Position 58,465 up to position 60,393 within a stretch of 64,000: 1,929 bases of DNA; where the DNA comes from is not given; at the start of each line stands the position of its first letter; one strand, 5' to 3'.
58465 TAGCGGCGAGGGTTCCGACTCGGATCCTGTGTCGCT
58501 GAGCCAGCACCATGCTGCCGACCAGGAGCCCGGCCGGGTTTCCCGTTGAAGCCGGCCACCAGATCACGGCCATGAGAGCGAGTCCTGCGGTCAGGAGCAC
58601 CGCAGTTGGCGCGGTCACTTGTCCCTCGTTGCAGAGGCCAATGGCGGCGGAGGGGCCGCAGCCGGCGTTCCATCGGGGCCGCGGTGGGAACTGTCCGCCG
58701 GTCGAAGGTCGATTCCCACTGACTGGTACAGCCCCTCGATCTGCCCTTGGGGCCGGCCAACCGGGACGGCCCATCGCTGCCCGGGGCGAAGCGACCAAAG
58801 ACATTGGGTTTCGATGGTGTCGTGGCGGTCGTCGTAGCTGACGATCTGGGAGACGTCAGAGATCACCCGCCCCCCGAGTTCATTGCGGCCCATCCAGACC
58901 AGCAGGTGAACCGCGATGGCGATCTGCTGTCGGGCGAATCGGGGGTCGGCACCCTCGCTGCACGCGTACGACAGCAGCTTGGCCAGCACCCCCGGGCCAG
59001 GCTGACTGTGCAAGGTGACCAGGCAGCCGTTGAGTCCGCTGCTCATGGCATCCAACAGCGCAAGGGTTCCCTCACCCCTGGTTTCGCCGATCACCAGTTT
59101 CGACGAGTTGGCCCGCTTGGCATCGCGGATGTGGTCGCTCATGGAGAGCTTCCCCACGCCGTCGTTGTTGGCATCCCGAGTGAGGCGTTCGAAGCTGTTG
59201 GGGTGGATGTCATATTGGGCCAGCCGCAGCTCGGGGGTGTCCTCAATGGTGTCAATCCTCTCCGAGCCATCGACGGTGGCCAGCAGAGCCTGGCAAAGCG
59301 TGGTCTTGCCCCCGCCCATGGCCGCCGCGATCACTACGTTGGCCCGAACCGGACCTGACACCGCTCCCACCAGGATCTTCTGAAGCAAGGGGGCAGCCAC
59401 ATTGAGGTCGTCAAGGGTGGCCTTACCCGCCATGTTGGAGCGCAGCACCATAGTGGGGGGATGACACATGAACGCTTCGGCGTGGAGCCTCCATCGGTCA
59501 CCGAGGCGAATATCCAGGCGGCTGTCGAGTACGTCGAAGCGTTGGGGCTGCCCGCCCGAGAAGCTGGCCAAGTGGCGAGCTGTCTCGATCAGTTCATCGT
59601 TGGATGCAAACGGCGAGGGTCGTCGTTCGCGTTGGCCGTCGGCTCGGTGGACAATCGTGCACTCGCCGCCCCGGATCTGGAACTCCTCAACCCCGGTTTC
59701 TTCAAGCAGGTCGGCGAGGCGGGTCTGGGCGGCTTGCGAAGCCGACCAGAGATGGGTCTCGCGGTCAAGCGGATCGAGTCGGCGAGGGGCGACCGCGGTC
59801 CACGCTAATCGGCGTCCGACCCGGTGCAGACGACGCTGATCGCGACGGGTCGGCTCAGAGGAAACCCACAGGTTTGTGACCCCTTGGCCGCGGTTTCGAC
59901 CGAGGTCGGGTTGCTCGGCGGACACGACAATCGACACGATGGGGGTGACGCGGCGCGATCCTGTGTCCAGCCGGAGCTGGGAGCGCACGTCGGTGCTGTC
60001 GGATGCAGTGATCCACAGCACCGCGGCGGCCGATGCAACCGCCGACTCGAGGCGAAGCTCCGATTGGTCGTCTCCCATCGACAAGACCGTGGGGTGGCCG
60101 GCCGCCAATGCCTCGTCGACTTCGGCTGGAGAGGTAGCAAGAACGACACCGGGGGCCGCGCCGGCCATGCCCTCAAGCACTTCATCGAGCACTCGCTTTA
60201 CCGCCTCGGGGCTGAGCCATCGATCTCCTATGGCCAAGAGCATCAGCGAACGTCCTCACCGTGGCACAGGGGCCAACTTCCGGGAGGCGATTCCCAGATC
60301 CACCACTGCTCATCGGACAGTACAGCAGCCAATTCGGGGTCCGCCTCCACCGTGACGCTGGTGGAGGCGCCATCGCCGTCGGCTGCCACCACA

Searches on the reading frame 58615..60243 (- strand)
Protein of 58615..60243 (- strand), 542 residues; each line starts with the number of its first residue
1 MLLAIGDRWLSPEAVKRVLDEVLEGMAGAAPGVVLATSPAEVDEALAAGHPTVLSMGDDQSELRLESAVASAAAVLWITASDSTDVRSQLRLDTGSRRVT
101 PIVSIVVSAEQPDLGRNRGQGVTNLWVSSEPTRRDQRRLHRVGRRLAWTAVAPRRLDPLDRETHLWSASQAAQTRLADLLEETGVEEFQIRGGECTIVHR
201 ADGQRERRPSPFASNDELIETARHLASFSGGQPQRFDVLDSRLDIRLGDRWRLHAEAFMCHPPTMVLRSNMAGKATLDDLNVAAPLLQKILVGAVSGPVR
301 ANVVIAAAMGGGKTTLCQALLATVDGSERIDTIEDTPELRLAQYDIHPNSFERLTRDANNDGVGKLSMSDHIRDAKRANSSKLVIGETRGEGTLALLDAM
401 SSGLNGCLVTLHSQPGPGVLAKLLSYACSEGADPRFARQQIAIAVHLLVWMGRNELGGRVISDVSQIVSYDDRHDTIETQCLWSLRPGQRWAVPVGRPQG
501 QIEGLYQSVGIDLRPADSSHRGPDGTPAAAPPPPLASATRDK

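Call 17: find_encoding_contigs(protein=window:58615-60243:-, flank=10000, max_places=2)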
Protein window:58615-60243:- (542 aa): 5 contigs read that carry it; 2 places shown.
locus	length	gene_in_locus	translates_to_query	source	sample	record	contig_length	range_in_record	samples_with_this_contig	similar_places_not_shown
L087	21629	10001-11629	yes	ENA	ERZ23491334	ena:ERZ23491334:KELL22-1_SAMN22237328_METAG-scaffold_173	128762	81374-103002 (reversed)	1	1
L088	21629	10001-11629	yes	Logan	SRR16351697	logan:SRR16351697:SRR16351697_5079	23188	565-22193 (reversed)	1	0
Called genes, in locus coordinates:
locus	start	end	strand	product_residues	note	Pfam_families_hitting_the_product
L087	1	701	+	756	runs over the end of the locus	PF00463:ICL, PF13714:PEP_mutase, PF00463:ICL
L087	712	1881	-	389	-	PF07690:MFS_1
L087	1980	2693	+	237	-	PF00106:adh_short, PF01370:Epimerase, PF08659:KR, PF13561:adh_short_C2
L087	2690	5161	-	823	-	PF03176:MMPL, PF02460:Patched (weak), PF12349:Sterol-sensing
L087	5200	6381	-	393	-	PF09995:MPAB_Lcp_cat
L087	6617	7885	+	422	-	-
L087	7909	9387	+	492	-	-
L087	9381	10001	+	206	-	-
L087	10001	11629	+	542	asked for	PF00437:T2SSE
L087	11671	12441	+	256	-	-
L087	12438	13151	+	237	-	PF00482:T2SSF (faint)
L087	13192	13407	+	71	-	-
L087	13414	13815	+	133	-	-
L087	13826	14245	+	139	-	-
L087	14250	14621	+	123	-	-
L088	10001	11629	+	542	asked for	PF00437:T2SSE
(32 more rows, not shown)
